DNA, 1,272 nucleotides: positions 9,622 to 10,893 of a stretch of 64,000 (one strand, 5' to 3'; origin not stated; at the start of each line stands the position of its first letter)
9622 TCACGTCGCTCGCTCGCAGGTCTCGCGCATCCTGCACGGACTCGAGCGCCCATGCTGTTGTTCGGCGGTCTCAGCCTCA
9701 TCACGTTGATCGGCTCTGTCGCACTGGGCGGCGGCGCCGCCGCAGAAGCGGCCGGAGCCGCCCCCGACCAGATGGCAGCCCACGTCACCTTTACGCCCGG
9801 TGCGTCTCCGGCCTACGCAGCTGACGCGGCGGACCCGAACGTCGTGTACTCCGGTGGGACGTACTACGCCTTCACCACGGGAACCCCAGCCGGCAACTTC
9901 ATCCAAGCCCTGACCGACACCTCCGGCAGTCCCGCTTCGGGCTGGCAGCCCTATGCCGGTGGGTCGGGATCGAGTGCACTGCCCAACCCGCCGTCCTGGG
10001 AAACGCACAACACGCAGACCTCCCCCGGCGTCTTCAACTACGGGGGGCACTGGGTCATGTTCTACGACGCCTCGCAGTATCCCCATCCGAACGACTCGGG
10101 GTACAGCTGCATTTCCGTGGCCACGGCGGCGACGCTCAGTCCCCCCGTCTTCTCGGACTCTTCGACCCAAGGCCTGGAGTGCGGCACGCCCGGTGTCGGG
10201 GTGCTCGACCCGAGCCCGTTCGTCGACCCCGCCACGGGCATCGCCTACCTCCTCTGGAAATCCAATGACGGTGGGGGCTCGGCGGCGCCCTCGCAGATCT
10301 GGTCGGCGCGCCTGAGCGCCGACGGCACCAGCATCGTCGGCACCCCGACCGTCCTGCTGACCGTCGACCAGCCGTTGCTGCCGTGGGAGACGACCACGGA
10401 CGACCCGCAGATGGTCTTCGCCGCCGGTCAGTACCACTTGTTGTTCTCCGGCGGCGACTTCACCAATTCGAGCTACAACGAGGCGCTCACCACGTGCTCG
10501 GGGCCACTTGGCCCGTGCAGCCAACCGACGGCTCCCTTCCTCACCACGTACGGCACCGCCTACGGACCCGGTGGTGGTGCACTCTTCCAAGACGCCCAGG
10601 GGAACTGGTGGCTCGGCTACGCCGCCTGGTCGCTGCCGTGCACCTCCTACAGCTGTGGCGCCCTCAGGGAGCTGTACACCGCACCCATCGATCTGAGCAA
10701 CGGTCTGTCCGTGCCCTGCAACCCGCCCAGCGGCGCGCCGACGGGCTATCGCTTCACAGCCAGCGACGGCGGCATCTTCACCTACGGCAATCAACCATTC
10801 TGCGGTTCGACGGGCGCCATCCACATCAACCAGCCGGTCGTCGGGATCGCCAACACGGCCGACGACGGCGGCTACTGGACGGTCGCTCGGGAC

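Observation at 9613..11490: Secreted GH43-like beta-propeller fused to six highly conserved 42-aa repeats (likely second propeller), encoded by near-identical 126-bp DNA repeats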

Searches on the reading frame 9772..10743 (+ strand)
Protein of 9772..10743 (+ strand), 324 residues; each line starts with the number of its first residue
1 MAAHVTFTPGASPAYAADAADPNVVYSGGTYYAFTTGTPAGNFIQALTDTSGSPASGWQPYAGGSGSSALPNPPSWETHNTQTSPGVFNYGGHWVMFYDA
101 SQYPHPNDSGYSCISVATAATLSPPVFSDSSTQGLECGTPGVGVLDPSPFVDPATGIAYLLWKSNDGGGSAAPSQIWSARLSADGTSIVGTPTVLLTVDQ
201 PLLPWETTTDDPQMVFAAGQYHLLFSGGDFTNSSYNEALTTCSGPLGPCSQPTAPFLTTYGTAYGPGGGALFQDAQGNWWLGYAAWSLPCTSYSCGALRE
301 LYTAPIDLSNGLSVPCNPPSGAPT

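Call 15: search_solved_structures(query=window:9772-10743:+, max_evalue=0.01, show_alignments=2)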
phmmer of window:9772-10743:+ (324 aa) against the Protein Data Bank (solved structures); distinct sequences matched with E-value up to 0.01: 3.
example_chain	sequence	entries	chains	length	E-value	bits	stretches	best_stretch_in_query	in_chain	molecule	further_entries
3qz4_A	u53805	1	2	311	4.5e-07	32.6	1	89-283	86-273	Endo-1,4-beta-xylanase D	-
3kst_A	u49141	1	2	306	4.5e-05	26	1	19-288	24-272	Endo-1,4-beta-xylanase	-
4qqs_A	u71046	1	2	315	0.0022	20.5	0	90-258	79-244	Glycoside hydrolase family 43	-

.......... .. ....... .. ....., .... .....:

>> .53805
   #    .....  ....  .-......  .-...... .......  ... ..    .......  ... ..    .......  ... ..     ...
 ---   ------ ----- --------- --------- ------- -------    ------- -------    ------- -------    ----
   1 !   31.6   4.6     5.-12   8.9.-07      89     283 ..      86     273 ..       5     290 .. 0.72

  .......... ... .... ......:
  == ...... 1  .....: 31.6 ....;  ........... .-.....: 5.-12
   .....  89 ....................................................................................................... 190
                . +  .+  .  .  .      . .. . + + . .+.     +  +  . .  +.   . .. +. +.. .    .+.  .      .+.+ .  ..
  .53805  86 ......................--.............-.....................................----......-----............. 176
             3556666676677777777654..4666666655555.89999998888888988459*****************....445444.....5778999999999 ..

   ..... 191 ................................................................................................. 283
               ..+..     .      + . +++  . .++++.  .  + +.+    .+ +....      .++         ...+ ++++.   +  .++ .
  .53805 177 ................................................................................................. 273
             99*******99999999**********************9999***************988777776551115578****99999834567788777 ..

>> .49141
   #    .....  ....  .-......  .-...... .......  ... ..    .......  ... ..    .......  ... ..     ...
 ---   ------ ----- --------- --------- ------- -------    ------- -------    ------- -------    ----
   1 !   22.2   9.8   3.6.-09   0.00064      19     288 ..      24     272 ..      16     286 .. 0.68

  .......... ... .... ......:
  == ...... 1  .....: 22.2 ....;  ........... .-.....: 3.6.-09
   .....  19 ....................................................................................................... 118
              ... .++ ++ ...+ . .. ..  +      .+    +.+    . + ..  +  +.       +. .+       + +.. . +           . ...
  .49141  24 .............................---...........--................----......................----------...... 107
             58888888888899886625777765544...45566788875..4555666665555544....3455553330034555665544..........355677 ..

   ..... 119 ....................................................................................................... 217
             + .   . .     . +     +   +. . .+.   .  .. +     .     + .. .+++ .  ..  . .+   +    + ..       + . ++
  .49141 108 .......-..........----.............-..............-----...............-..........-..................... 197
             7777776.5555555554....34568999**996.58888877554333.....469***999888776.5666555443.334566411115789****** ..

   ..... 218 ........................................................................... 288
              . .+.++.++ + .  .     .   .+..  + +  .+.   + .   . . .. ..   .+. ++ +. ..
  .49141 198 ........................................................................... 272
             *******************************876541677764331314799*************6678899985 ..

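Call 63: find_homologous_proteins(query=window:9772-10743:+, max_evalue=0.00001)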
Query window:9772-10743:+ (324 aa): 270 proteins with E <= 0.00001 among 8000 candidates; the best 120 are listed.
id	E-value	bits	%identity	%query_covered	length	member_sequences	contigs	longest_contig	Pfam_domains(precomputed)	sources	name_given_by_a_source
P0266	2.5e-168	578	82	99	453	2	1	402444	PF04616.21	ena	-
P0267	3.5e-164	564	79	99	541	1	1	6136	PF04616.21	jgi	jgi:Glycosyl hydrolases family 43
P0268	1.8e-159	549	83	93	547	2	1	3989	PF04616.21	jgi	jgi:hypothetical protein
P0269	3.9e-153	528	81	91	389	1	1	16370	PF04616.21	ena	-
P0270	4.5e-146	505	73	100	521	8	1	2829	PF04616.21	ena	-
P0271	7.9e-145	500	73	99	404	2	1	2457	PF04616.21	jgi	jgi:hypothetical protein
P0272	3.8e-143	495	73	98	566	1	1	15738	PF04616.21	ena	-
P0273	8.8e-143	494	71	98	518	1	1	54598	PF04616.21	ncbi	-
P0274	8.2e-142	491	72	98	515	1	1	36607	PF04616.21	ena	-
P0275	1.1e-138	480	68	99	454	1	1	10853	PF04616.21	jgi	jgi:hypothetical protein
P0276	1.3e-136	473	70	98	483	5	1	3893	PF04616.21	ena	-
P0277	2.4e-135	469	69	99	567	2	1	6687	PF04616.21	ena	-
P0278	6.5e-135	468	70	99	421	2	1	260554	PF04616.21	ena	-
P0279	8.3e-135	468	69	99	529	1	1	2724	PF04616.21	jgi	jgi:Glycosyl hydrolases family 43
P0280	4.9e-134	465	69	98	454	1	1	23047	PF04616.21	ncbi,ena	-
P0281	8.0e-134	464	70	96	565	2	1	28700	PF04616.21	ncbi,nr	ncbi:MAG TPA: family 43 glycosylhydrolase [Acidimicrobiales bacterium]|nr:family 43 glycosylhydrolas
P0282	4.4e-133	462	65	100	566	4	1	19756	PF04616.21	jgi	jgi:hypothetical protein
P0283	1.6e-132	460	67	100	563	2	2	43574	PF04616.21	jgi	jgi:hypothetical protein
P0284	9.3e-131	454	67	98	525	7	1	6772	PF04616.21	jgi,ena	-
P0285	3.1e-129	449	68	99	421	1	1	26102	PF04616.21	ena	-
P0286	2.0e-125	437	66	99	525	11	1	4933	PF04616.21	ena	-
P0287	4.1e-125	436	65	95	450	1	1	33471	PF04616.21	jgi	jgi:hypothetical protein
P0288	2.8e-123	430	63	96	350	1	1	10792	PF04616.21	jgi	jgi:arabinan endo-1,5-alpha-L-arabinosidase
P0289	1.5e-122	427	70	87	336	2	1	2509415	PF04616.21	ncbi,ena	-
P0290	2.9e-118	413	87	68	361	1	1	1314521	PF04616.21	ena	-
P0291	2.8e-115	403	66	90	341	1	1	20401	PF04616.21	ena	-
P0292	2.8e-115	403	64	94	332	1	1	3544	PF04616.21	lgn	-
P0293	1.5e-110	388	61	99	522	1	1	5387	PF04616.21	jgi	jgi:hypothetical protein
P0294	5.6e-110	386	58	98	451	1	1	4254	PF04616.21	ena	-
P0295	1.6e-106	374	59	98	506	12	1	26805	PF04616.21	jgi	jgi:hypothetical protein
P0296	5.1e-106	373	61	94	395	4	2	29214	PF04616.21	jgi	jgi:hypothetical protein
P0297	2.0e-105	371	58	95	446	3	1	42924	PF04616.21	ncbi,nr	ncbi:MAG TPA: family 43 glycosylhydrolase [Acidimicrobiales bacterium]|nr:family 43 glycosylhydrolas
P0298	4.2e-105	370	61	94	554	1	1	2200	PF04616.21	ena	-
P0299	1.9e-104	368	57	99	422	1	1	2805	PF04616.21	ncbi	ncbi:MAG: family 43 glycosylhydrolase, partial [Acidimicrobiales bacterium]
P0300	3.3e-104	367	60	94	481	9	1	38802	PF04616.21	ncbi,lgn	-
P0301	4.9e-104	366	59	94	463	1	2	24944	PF04616.21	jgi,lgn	jgi:hypothetical protein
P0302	1.1e-103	365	58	94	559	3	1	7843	PF13946.12,PF04616.21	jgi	-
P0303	2.0e-103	364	58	94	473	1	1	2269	PF04616.21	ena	-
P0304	4.2e-103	363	58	97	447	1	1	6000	PF04616.21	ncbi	-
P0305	1.7e-102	361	57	98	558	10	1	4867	PF04616.21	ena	-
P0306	2.6e-102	361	59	94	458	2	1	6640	PF01453.31,PF04616.21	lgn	-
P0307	3.2e-102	360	59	94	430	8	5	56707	PF01453.31,PF04616.21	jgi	jgi:hypothetical protein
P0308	3.2e-102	360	57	98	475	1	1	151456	PF04616.21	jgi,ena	-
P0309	3.5e-102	360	58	97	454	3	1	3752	PF04616.21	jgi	jgi:hypothetical protein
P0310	3.6e-102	360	57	94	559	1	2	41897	PF13946.12,PF04616.21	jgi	jgi:hypothetical protein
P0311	3.1e-101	357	68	77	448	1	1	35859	PF04616.21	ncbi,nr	ncbi:MAG: family 43 glycosylhydrolase, partial [Acidimicrobiales bacterium]|nr:family 43 glycosylhyd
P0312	7.3e-101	356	58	97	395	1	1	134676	PF04616.21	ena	-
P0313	8.3e-101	356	59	94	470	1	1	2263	PF04616.21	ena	-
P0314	2.9e-99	351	57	94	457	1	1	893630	PF04616.21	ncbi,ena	-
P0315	7.4e-99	349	56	95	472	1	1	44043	PF04616.21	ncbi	-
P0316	1.4e-98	348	57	98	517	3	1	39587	PF04616.21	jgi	jgi:hypothetical protein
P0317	2.9e-98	347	57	95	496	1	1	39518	PF04616.21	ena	-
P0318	4.3e-98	347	52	97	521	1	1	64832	PF04616.21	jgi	jgi:Glycosyl hydrolases family 43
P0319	6.3e-98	346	55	94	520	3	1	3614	PF04616.21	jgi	jgi:hypothetical protein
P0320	2.1e-97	345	58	90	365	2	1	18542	PF04616.21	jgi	jgi:beta-xylosidase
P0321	2.5e-97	344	58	94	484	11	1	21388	PF01453.31,PF04616.21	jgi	jgi:beta-xylosidase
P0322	2.6e-97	344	57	92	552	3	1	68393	PF04616.21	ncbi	ncbi:MAG: family 43 glycosylhydrolase [Acidimicrobiales bacterium]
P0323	4.3e-97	343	54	97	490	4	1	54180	PF04616.21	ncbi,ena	-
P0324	4.4e-97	343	54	96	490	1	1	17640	PF04616.21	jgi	jgi:hypothetical protein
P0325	4.6e-97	343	56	97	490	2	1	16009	PF04616.21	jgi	jgi:hypothetical protein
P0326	1.3e-96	342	56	94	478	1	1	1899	PF04616.21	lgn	-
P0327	2.4e-96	341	56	94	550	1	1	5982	PF04616.21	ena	-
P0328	3.0e-96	341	56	94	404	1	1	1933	PF04616.21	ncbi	-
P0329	3.1e-96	341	56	95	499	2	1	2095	PF04616.21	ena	-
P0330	3.5e-96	341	54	94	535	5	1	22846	PF04616.21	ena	-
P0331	5.1e-96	340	54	98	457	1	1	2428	PF04616.21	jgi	jgi:hypothetical protein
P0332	1.2e-95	339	78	62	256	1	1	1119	PF04616.21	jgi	jgi:hypothetical protein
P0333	2.5e-95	338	54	95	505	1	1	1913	PF04616.21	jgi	jgi:hypothetical protein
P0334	6.0e-95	336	53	94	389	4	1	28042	PF04616.21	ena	-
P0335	6.8e-95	336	55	97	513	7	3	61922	PF04616.21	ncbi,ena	-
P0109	4.3e-94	334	81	56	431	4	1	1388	PF04616.21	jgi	jgi:hypothetical protein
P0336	5.2e-94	333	53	92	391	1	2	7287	PF04616.21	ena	-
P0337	1.2e-93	332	52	97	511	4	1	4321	PF04616.21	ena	-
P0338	1.3e-93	332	52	96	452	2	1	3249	PF04616.21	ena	-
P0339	1.4e-93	332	53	95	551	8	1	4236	PF04616.21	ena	-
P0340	1.7e-93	332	52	97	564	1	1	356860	PF04616.21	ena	-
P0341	2.0e-93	331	51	95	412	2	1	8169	PF04616.21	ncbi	-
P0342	2.0e-93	331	57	96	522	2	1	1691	PF04616.21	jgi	jgi:hypothetical protein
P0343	2.1e-93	331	53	98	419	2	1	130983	PF04616.21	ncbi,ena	-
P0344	2.7e-93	331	72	69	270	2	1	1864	PF04616.21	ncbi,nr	ncbi:MAG TPA: family 43 glycosylhydrolase, partial [Acidimicrobiales bacterium]|nr:family 43 glycosy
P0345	3.2e-93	331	56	94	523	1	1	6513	PF04616.21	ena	-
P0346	5.0e-93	330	55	93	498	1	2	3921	PF01453.31,PF04616.21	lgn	-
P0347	5.5e-93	330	55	93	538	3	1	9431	PF04616.21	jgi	-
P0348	2.2e-92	328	55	97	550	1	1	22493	PF04616.21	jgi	jgi:Glycosyl hydrolases family 43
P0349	2.5e-92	328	55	93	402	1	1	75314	PF04616.21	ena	-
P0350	3.3e-92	327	54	94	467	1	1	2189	PF04616.21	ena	-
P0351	3.4e-92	327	52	94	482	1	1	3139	PF04616.21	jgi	jgi:hypothetical protein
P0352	6.5e-92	326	54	93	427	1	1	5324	PF04616.21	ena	-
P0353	9.7e-92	326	52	95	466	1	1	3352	PF04616.21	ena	-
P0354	1.1e-91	326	79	56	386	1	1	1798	PF04616.21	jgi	jgi:hypothetical protein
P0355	1.3e-91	325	67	71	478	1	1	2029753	PF04616.21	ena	-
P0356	1.5e-91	325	56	92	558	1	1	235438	PF04616.21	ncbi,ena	-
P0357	2.0e-91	325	55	97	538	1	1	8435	PF04616.21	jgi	jgi:Glycosyl hydrolases family 43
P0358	5.9e-91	323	53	96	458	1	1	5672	PF04616.21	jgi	jgi:hypothetical protein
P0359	1.0e-90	323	50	99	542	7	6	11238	PF04616.21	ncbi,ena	-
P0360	2.5e-90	321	71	66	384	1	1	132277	PF04616.21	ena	-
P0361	2.6e-90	321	55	92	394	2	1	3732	PF04616.21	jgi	jgi:hypothetical protein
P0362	3.3e-90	321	53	93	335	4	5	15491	PF04616.21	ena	-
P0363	1.1e-89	319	73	63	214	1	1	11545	PF04616.21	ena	-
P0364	1.5e-89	319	53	94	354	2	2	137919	PF04616.21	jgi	-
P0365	1.7e-89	318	58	83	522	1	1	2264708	PF04616.21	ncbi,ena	-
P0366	5.6e-89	317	53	96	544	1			PF04616.21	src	-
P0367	9.4e-89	316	54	96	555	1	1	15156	PF04616.21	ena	-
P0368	5.9e-88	313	52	93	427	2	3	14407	PF04616.21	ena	-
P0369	1.4e-87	312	52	97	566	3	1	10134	PF04616.21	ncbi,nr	ncbi:MAG TPA: family 43 glycosylhydrolase [Acidimicrobiales bacterium]|nr:family 43 glycosylhydrolas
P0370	1.2e-85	306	78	59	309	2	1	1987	PF04616.21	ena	-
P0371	2.6e-85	305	52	92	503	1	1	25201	PF04616.21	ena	-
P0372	6.3e-85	304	69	64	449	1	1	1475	PF04616.21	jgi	jgi:hypothetical protein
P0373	9.3e-85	303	51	91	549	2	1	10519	PF04616.21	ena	-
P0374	3.9e-84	301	59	76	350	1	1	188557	PF04616.21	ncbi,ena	-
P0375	1.4e-83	299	55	87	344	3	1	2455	PF04616.21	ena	-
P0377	1.3e-82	296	55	85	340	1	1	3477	PF04616.21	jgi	jgi:hypothetical protein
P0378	2.6e-82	295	50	90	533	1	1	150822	PF04616.21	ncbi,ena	-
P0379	1.4e-80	289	50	95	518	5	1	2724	PF04616.21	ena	-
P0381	5.8e-80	287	51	90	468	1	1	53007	PF04616.21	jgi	jgi:hypothetical protein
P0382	7.6e-80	287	51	93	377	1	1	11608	PF04616.21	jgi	jgi:beta-xylosidase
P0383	1.1e-79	286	63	70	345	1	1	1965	PF04616.21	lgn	-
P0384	1.4e-79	286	50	90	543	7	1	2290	PF04616.21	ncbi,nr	ncbi:MAG TPA: family 43 glycosylhydrolase [Acidimicrobiales bacterium]|nr:family 43 glycosylhydrolas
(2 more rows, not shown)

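Call 66: search_solved_structures(query=A4, max_evalue=0.001, show_alignments=1)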
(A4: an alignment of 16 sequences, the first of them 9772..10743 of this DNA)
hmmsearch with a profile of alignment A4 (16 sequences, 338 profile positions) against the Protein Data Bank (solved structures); distinct sequences matched with E-value up to 0.001: 12.
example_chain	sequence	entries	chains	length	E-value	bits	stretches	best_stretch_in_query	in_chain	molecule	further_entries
3kst_A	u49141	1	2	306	3.4e-13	52.6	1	44-315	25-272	Endo-1,4-beta-xylanase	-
4qqs_A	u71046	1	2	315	1.6e-11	47.1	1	100-310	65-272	Glycoside hydrolase family 43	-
3qz4_A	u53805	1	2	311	1.1e-09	41.1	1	116-323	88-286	Endo-1,4-beta-xylanase D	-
4kcb_A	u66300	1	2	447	1.4e-07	34.1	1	36-191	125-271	Arabinan endo-1,5-alpha-L-arabinosidase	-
3cu9_A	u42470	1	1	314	9.1e-05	24.9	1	43-294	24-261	Intracellular arabinanase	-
1wl7_A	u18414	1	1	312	9.6e-05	24.8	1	43-295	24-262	arabinanase-TS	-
9nxj_A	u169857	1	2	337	0.0004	22.8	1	110-306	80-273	Glycoside hydrolase family 43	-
6f1g_A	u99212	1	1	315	0.00078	21.8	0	43-291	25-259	Intracellular endo-alpha-(1->5)-L-arabinanase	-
9nxg_A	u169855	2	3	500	0.00079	21.8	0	110-306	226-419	Glycoside hydrolase family 43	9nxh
6a8i_A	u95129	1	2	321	0.00087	21.7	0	43-295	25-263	endo-alpha-(1->5)-L-arabinanase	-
5msx_A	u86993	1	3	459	0.0009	21.6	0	166-321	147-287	Putative endo-1,4-beta-xylanase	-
6ms3_A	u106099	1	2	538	0.00095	21.5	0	206-327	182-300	Glycoside Hydrolase Family 43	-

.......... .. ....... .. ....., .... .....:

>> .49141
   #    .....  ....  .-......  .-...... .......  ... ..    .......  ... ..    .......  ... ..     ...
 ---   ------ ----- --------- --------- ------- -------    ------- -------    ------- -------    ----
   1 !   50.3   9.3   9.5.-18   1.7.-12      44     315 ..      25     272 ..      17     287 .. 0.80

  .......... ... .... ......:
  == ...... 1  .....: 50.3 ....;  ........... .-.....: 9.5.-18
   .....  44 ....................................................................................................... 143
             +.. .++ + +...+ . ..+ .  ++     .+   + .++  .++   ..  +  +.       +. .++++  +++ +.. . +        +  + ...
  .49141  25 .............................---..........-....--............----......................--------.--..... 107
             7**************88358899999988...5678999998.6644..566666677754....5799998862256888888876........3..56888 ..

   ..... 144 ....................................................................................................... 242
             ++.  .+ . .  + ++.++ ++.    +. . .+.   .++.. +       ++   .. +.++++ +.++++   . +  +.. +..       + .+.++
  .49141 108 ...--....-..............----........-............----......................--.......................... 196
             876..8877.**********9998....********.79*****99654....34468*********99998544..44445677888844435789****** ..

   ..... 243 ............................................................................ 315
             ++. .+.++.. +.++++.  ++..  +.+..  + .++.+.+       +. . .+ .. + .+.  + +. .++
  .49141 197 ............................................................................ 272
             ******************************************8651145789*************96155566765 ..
